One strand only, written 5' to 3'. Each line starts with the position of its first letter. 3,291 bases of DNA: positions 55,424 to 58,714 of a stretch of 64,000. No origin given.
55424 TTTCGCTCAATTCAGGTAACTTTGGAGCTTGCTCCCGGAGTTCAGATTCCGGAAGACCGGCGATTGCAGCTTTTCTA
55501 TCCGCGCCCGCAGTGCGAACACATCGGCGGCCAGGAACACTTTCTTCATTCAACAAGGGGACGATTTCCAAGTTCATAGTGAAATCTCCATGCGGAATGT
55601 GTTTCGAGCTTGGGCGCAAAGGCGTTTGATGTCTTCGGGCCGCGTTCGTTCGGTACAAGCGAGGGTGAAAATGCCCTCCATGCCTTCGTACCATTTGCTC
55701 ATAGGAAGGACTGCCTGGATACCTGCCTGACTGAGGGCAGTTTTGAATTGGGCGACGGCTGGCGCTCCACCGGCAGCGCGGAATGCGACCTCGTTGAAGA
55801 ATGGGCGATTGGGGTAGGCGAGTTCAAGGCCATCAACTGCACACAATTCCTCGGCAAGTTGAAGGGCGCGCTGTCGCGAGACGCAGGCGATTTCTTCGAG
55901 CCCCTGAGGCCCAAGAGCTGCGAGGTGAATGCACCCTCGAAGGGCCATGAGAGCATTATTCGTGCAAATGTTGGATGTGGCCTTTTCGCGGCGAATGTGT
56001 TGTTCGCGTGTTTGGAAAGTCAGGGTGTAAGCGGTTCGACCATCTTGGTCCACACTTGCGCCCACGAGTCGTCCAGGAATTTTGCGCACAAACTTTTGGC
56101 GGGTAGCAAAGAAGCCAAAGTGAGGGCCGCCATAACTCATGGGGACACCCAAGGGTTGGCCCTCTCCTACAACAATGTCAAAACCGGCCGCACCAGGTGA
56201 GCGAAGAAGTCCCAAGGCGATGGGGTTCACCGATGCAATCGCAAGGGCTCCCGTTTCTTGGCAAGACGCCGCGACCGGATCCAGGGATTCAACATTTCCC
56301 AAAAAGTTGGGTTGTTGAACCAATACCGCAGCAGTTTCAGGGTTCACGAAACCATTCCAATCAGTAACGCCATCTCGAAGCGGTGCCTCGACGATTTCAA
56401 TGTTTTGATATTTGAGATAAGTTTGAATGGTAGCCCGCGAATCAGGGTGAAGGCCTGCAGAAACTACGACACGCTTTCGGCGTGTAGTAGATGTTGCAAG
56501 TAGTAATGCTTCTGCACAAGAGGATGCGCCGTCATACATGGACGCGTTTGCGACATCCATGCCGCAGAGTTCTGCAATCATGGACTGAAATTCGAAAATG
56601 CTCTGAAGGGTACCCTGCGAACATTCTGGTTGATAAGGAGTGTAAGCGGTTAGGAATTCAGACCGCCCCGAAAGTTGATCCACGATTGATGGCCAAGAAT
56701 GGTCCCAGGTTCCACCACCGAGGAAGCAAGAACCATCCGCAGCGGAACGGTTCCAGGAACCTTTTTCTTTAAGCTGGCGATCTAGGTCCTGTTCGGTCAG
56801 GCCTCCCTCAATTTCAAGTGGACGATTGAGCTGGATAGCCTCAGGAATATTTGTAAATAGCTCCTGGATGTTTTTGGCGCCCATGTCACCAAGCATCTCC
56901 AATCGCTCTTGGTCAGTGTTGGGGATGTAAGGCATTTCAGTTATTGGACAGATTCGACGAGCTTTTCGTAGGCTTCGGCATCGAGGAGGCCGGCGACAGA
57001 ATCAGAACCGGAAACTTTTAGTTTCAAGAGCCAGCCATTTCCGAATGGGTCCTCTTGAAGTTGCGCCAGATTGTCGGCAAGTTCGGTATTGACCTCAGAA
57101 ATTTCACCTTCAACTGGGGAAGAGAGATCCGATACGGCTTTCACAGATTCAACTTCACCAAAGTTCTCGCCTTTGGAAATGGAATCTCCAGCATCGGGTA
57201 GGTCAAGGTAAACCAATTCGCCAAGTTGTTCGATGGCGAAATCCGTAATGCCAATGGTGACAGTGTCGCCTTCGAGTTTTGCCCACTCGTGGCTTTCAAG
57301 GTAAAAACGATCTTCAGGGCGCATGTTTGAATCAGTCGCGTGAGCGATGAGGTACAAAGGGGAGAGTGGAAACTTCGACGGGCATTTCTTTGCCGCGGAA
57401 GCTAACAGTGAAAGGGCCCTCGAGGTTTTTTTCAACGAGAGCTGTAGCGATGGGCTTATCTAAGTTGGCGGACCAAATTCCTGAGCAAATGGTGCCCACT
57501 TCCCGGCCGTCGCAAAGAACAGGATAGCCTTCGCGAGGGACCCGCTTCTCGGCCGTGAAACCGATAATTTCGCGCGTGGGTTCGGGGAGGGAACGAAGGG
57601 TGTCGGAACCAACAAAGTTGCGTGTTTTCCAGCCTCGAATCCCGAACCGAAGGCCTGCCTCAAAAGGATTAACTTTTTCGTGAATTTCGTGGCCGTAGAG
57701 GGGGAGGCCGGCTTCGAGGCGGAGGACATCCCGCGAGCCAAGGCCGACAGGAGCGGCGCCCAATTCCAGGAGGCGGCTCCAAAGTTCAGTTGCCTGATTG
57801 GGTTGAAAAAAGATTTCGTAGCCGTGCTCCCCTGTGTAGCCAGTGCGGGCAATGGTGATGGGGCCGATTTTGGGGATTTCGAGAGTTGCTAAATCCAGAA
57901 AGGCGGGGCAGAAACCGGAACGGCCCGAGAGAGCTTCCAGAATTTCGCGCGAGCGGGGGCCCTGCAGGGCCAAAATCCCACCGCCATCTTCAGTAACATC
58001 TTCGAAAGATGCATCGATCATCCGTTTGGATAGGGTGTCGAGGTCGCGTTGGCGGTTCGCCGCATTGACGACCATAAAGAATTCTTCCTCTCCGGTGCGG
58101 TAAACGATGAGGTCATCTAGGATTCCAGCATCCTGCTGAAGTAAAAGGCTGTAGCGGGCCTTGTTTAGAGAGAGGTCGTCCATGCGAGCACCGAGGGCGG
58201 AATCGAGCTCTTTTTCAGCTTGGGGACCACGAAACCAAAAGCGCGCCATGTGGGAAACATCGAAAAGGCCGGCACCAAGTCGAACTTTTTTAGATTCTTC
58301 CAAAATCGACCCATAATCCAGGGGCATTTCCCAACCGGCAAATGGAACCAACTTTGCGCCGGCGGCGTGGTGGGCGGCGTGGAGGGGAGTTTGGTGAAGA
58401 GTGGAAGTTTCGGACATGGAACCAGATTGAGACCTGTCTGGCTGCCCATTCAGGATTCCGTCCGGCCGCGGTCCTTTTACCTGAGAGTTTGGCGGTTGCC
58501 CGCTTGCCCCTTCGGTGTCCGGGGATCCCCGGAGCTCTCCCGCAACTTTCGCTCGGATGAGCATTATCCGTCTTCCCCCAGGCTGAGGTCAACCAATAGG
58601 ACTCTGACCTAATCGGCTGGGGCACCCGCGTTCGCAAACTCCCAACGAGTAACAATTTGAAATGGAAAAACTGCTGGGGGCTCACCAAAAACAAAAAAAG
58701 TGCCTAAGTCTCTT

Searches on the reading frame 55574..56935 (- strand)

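Call 47: search_protein_families(library=pfam, proteins=[window:55574-56935:-], max_evalue=0.001)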
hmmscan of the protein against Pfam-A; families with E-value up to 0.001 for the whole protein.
window:55574-56935:- (453 aa): 1 family
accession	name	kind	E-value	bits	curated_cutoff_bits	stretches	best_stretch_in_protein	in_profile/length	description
PF02347.22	GDC-P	-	8e-127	424.1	26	1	3-440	3-426/429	Glycine cleavage system P-protein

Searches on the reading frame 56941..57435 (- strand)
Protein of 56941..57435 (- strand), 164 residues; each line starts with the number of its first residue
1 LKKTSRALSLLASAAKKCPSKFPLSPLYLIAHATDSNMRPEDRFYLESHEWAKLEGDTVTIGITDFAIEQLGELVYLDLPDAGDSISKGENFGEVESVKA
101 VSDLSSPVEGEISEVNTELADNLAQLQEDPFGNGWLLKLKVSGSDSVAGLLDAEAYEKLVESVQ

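Call 47: search_protein_families(library=pfam, proteins=[window:56941-57435:-], max_evalue=0.001)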
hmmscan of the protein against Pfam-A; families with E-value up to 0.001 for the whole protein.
window:56941-57435:- (164 aa): 2 families
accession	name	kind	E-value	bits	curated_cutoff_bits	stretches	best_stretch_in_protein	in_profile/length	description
PF01597.25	GCV_H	-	9.1e-39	132.6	22.2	1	44-161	2-120/122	Glycine cleavage H-protein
PF00364.28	Biotin_lipoyl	-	2.8e-05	24.3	22.1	1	82-121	23-62/73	Biotin-requiring enzyme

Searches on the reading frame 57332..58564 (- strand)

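Call 47: search_protein_families(library=pfam, proteins=[window:57332-58564:-], max_evalue=0.001)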
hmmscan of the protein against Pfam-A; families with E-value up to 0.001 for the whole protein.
window:57332-58564:- (410 aa): 2 families
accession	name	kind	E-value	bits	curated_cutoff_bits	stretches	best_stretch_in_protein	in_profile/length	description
PF01571.26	GCV_T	-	5.4e-78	262.2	25.6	1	61-307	1-254/255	Aminomethyltransferase folate-binding domain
PF08669.17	GCV_T_C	-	2.1e-15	56.8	25.9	1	331-404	1-79/80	Glycine cleavage T-protein C-terminal barrel domain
